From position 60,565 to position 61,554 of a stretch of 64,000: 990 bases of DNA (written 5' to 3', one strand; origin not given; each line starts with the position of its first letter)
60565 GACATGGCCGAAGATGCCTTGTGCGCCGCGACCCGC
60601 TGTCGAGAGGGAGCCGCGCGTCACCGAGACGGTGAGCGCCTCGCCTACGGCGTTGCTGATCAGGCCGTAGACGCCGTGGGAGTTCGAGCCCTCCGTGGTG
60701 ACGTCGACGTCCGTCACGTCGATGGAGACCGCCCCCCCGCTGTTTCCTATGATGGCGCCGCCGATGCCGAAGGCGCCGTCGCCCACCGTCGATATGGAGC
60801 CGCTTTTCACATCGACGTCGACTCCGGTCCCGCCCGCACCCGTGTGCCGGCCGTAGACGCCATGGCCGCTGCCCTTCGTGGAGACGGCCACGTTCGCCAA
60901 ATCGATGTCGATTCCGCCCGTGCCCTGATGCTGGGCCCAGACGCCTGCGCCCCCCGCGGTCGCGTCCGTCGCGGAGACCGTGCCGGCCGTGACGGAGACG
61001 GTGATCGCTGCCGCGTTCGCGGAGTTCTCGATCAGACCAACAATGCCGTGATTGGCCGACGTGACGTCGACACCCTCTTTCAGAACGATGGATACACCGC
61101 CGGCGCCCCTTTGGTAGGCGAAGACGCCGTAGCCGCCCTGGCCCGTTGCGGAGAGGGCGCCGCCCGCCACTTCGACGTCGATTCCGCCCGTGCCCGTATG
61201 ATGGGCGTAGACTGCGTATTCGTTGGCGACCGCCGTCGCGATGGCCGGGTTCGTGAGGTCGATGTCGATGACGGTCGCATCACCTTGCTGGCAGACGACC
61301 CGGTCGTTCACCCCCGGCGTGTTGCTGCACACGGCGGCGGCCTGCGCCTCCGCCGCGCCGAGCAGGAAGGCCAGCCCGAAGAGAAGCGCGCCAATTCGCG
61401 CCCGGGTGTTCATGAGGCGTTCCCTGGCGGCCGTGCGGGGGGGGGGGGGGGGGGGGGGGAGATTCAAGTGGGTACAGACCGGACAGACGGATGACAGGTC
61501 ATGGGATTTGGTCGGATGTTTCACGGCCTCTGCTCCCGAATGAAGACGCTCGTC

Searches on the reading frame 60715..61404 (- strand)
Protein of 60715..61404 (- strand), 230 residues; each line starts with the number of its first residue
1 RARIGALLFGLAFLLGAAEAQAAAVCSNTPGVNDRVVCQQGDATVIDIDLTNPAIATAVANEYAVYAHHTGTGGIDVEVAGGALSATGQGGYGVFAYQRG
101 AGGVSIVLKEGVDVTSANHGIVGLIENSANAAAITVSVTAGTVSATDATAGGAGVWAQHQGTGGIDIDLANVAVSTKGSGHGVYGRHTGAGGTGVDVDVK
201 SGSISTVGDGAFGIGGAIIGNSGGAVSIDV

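Call 22: find_related_loci(query=A1, collection=genome_contigs, flank=2500)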
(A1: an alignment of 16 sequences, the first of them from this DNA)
Query A1 (230 aa) in genome_contigs; peptide patterns used: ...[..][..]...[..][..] (x = any residue, [..] = any of these).
24 stretches matched a pattern; 19 encode a relative of the query (tblastn E <= 1e-3); 19 distinct loci.
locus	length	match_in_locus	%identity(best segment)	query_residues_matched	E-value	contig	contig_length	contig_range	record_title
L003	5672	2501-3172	57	1-230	2e-67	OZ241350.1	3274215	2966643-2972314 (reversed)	MAG: Alphaproteobacteria bacterium isolate 81bb0e76-f755-4ee3-a3aa-f420175a6091 genome assembly, chromosome: 1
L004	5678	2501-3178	58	1-230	4e-65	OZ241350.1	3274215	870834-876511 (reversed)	MAG: Alphaproteobacteria bacterium isolate 81bb0e76-f755-4ee3-a3aa-f420175a6091 genome assembly, chromosome: 1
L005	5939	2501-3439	39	11-230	1e-33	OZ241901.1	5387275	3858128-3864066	MAG: Gammaproteobacteria bacterium isolate 65898e9d-28f9-48af-9959-824c109e8cbf genome assembly, chromosome: 1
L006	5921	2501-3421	38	1-230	3e-30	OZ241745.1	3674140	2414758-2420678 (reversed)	MAG: Alphaproteobacteria bacterium isolate 9b8f76ce-96b5-4b12-8313-006c5a740c9e genome assembly, chromosome: 1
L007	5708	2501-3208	42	1-230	4e-29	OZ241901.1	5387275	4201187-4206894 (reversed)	MAG: Gammaproteobacteria bacterium isolate 65898e9d-28f9-48af-9959-824c109e8cbf genome assembly, chromosome: 1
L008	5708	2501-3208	42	1-230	3e-28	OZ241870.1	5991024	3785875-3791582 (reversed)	MAG: Gammaproteobacteria bacterium isolate ca35ea08-545d-4259-bb59-35f508f037d2 genome assembly, chromosome: 1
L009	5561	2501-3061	37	1-218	5e-27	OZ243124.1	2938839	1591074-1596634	MAG: Nitrospirales bacterium isolate 0e0ef677-6dc8-49ba-883f-7fd47c8f42f7 genome assembly, chromosome: 1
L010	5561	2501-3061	38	6-218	9e-27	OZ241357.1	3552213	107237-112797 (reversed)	MAG: Alphaproteobacteria bacterium isolate 88d555cd-2633-4b86-a1be-1e9adaae3909 genome assembly, chromosome: 1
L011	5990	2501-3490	35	16-214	8e-24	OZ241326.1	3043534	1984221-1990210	MAG: bacterium isolate 4cf85a08-3ac9-4936-9f49-292be0ba675b genome assembly, chromosome: 1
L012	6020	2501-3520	35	19-223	1e-22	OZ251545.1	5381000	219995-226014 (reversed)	MAG: Gammaproteobacteria bacterium isolate 804a2bfb-9c7e-4e06-b795-02af6ddb82b1 genome assembly, chromosome: 1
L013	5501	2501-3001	33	20-214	7e-22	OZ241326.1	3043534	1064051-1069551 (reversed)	MAG: bacterium isolate 4cf85a08-3ac9-4936-9f49-292be0ba675b genome assembly, chromosome: 1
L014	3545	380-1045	36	7-211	2e-21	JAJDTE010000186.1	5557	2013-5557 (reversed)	MAG: Gammaproteobacteria bacterium isolate jk18x11bins.53 k141_1142286, whole genome shotgun sequence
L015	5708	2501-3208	41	1-230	4e-31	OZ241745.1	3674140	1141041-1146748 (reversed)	MAG: Alphaproteobacteria bacterium isolate 9b8f76ce-96b5-4b12-8313-006c5a740c9e genome assembly, chromosome: 1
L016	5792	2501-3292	33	1-214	3e-19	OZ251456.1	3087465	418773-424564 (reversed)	MAG: bacterium isolate 40c3c2bc-7189-494c-ad94-02bb7458a69d genome assembly, chromosome: 1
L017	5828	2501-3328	35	7-223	4e-26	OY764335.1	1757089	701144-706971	MAG: uncultured candidatus Porisulfidus sp. isolate 93d2c08f-77fa-417a-97c6-1065e5bfdc34 genome assembly, chromosome: 1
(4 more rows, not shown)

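Call 29: find_related_loci(query=A1, collection=metagenome_contigs, flank=1500)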
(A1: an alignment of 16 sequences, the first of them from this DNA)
Query A1 (230 aa) in metagenome_contigs; peptide patterns used: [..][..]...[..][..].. (x = any residue, [..] = any of these).
76 stretches matched a pattern; 1 encode a relative of the query (tblastn E <= 1e-3); 1 distinct loci.
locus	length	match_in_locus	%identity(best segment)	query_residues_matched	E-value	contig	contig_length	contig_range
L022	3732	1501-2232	29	16-214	3e-17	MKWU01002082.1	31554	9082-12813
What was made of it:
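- Tried and rejected: The protein-profile scan of the same collection gave one distant locus without a repeat (call 29).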
